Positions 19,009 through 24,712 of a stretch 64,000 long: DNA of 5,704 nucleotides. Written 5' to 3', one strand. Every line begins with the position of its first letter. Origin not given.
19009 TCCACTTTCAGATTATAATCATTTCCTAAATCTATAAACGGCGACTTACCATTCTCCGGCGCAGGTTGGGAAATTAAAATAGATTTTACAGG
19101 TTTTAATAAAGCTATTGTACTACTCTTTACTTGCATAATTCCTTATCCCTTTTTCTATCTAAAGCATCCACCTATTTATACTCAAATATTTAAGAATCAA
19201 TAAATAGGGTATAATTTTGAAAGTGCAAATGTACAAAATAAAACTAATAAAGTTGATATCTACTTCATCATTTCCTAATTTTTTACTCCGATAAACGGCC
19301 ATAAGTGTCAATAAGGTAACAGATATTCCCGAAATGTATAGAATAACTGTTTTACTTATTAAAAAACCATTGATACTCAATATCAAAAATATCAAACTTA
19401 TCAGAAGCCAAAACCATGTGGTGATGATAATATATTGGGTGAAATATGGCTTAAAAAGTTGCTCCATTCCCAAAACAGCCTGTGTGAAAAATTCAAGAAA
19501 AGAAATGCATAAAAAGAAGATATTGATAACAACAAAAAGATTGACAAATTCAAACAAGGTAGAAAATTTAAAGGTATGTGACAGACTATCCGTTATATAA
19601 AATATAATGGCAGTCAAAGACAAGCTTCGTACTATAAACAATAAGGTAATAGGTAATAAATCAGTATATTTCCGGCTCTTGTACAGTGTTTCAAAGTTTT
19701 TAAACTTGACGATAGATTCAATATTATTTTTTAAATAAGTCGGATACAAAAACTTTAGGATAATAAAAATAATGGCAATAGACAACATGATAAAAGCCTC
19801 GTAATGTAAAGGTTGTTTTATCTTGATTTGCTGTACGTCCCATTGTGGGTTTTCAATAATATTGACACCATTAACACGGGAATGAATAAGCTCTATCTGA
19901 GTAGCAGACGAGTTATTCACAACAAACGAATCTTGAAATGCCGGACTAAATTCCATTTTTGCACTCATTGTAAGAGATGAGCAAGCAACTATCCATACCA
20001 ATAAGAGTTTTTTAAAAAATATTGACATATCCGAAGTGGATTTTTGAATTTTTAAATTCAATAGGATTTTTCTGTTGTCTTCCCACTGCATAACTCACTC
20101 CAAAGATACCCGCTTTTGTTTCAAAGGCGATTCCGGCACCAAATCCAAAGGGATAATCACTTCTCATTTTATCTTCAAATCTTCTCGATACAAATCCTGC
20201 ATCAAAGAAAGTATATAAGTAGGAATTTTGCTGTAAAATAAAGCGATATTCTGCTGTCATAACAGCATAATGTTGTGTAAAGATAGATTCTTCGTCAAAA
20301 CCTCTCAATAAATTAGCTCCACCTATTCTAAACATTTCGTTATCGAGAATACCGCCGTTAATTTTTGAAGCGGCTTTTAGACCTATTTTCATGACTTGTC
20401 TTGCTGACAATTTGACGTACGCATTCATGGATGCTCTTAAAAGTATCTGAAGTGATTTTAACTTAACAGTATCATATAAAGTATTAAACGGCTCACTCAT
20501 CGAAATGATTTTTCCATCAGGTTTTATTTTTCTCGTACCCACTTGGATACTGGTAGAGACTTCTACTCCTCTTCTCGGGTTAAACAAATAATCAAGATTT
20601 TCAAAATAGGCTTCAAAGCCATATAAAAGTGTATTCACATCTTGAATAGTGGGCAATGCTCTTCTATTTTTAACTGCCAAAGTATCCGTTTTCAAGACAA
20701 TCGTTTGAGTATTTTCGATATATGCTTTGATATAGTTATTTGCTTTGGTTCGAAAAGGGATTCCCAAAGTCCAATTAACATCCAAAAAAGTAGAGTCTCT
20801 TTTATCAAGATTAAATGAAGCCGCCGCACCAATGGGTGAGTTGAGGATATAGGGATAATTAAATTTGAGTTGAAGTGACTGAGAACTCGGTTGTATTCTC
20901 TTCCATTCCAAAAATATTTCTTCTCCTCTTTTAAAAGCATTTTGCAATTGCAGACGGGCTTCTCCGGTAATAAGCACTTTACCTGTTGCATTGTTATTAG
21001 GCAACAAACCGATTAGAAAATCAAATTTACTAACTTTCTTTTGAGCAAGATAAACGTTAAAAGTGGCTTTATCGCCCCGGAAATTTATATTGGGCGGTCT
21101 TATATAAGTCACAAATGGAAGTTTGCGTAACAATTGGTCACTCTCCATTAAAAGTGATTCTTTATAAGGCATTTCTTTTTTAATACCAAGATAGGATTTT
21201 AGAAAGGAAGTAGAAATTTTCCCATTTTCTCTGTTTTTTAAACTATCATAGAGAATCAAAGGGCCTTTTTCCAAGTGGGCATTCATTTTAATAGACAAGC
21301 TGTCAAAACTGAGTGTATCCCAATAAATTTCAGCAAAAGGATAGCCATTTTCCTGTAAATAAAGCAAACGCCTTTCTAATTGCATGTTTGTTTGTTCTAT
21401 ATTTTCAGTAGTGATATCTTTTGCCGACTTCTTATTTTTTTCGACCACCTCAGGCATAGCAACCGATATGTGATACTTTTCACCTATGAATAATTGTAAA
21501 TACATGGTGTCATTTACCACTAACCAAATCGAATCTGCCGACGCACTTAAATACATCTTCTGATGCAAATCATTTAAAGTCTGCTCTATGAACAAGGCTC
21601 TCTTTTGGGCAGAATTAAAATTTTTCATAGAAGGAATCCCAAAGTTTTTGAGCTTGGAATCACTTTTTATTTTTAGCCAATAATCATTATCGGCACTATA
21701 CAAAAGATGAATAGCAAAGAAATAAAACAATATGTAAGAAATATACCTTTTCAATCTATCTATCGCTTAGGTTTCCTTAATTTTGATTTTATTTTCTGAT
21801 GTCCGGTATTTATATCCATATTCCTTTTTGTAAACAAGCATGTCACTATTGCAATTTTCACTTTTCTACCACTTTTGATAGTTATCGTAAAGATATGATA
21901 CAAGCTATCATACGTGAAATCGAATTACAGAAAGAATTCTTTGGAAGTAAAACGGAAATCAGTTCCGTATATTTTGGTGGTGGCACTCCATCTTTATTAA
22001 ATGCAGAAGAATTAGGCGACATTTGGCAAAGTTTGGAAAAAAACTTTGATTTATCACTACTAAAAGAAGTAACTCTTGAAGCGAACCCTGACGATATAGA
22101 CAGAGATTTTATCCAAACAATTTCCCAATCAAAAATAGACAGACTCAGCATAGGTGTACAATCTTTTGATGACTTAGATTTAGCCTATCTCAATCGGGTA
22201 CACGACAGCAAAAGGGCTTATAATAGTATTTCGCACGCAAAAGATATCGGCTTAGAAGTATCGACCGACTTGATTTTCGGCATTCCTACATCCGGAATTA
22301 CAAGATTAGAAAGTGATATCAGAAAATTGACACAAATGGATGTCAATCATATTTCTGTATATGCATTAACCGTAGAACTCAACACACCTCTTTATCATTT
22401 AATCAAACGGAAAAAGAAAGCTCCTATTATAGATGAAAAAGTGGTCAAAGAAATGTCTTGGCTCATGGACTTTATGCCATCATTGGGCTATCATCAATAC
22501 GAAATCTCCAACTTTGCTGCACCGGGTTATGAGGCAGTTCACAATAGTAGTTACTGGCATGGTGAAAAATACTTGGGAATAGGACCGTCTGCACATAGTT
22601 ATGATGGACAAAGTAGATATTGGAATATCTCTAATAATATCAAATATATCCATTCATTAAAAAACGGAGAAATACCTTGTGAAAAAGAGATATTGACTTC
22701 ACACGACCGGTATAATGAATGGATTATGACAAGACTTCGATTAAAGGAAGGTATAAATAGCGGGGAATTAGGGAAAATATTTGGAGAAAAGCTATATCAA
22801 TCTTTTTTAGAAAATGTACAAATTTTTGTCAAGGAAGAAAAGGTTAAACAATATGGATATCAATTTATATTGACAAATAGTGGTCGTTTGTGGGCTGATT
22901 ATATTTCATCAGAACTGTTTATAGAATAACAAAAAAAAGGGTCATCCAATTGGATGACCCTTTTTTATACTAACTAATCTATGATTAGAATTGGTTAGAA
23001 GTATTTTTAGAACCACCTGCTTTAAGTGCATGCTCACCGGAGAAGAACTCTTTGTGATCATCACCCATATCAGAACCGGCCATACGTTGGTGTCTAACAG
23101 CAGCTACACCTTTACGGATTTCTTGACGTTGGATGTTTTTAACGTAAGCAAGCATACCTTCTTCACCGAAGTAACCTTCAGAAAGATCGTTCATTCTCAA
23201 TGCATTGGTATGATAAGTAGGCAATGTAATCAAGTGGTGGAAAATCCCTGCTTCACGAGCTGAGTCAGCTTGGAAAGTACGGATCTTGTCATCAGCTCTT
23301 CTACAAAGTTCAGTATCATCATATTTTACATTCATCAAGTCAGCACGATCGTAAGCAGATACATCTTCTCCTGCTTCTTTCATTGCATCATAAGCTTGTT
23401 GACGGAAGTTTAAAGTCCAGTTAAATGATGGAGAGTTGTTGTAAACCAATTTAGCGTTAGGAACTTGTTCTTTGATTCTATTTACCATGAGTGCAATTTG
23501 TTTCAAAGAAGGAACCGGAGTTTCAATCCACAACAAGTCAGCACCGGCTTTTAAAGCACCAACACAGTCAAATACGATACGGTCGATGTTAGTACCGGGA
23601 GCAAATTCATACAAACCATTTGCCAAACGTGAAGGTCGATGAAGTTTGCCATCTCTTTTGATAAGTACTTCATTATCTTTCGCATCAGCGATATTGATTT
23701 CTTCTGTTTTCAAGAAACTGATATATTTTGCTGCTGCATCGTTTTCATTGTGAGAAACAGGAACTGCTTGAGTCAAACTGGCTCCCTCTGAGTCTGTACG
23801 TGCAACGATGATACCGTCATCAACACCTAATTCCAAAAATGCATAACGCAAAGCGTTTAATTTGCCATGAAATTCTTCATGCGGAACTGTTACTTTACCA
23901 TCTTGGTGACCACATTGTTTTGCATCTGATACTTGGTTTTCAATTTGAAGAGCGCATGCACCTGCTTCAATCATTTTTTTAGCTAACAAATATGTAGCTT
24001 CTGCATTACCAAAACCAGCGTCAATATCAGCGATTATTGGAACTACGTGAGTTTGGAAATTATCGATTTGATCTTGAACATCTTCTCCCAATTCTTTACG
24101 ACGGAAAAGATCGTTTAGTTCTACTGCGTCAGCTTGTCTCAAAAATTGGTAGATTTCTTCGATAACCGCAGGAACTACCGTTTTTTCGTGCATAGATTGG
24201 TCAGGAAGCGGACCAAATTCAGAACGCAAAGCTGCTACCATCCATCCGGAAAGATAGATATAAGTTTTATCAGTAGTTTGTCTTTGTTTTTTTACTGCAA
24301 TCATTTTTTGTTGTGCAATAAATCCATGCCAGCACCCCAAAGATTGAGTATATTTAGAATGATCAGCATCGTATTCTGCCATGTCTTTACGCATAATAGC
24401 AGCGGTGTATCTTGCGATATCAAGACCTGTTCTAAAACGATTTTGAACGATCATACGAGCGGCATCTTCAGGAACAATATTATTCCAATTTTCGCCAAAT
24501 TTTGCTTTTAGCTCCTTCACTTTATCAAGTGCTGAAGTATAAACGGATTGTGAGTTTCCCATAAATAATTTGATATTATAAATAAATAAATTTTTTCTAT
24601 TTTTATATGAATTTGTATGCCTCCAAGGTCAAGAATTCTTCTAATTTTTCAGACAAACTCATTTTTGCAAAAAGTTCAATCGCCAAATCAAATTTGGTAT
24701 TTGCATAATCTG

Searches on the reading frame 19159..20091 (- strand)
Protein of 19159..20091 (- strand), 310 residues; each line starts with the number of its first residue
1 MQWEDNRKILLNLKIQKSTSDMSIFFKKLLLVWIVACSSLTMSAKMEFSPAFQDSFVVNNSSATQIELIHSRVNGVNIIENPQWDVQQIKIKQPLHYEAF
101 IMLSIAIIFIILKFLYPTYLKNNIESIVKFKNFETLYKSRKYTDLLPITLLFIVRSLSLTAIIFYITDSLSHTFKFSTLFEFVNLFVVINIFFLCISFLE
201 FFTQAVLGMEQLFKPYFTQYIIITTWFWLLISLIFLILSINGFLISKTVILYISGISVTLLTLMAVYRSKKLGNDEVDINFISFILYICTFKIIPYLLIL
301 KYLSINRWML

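Call 37: search_protein_families(library=pfam, proteins=[window:19159-20091:-])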
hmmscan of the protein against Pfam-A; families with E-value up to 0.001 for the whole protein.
window:19159-20091:- (310 aa): 1 family
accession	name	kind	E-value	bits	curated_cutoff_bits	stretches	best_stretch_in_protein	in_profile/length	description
PF14093.11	DUF4271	-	3.9e-09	37.1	29.7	1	101-303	4-206/206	Domain of unknown function (DUF4271)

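Call 63: search_protein_families(library=ncbifam, proteins=[window:19159-20091:-], max_evalue=0.01)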
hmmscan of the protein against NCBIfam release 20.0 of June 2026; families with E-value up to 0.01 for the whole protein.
window:19159-20091:- (310 aa): 0 families

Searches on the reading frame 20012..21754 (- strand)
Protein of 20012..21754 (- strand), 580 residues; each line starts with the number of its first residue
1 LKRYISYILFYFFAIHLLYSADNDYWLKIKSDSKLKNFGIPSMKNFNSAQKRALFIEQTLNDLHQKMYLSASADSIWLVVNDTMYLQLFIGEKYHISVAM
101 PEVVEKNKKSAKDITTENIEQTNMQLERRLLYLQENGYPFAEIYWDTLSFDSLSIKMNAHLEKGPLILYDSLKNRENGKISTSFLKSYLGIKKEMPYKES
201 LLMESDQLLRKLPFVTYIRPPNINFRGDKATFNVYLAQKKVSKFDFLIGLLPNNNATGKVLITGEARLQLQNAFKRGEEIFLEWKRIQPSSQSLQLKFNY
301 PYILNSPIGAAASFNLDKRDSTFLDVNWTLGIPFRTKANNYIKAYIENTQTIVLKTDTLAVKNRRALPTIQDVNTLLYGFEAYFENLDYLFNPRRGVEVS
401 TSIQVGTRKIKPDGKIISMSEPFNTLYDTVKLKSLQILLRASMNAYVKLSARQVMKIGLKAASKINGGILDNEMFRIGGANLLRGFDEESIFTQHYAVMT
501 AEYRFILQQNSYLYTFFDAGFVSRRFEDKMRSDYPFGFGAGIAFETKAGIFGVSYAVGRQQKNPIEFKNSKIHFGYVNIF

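Call 43: search_protein_families(library=pfam, proteins=[window:20012-21754:-])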
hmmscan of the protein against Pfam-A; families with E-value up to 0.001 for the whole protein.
window:20012-21754:- (580 aa): 1 family
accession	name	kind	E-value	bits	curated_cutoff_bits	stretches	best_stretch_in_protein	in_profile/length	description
PF01103.29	Omp85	-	7.4e-15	55.7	24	1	272-575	1-320/325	Omp85 superfamily domain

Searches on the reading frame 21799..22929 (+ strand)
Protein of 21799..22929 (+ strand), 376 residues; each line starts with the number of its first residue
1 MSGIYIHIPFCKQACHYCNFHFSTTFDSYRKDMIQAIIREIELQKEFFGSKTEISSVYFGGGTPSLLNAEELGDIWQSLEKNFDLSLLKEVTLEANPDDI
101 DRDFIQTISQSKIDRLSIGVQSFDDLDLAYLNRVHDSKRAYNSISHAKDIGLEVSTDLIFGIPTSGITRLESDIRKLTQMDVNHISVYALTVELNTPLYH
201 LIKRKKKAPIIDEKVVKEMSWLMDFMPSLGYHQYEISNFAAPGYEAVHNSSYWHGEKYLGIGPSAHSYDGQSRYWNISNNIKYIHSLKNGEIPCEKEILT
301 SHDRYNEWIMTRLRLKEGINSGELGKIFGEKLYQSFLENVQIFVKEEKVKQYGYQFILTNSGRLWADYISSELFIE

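Call 43: search_protein_families(library=pfam, proteins=[window:21799-22929:+])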
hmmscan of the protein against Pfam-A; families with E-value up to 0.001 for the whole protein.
window:21799-22929:+ (376 aa): 2 families
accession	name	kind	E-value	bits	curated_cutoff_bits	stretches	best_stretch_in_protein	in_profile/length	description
PF04055.27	Radical_SAM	-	4e-22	79.6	29.5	1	5-167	1-156/166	Radical SAM superfamily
PF06969.22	HemN_C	-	5e-05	23.7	24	1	299-365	1-67/67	HemN C-terminal domain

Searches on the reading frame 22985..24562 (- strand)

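Call 43: search_protein_families(library=pfam, proteins=[window:22985-24562:-])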
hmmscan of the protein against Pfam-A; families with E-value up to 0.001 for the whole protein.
window:22985-24562:- (525 aa): 2 families
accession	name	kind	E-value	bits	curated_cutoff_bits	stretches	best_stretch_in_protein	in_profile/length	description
PF00463.27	ICL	-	8.2e-49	166.9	26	3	101-266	80-241/526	Isocitrate lyase family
PF13714.12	PEP_mutase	-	3.8e-10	40.2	31.5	1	170-258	66-147/240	Phosphoenolpyruvate phosphomutase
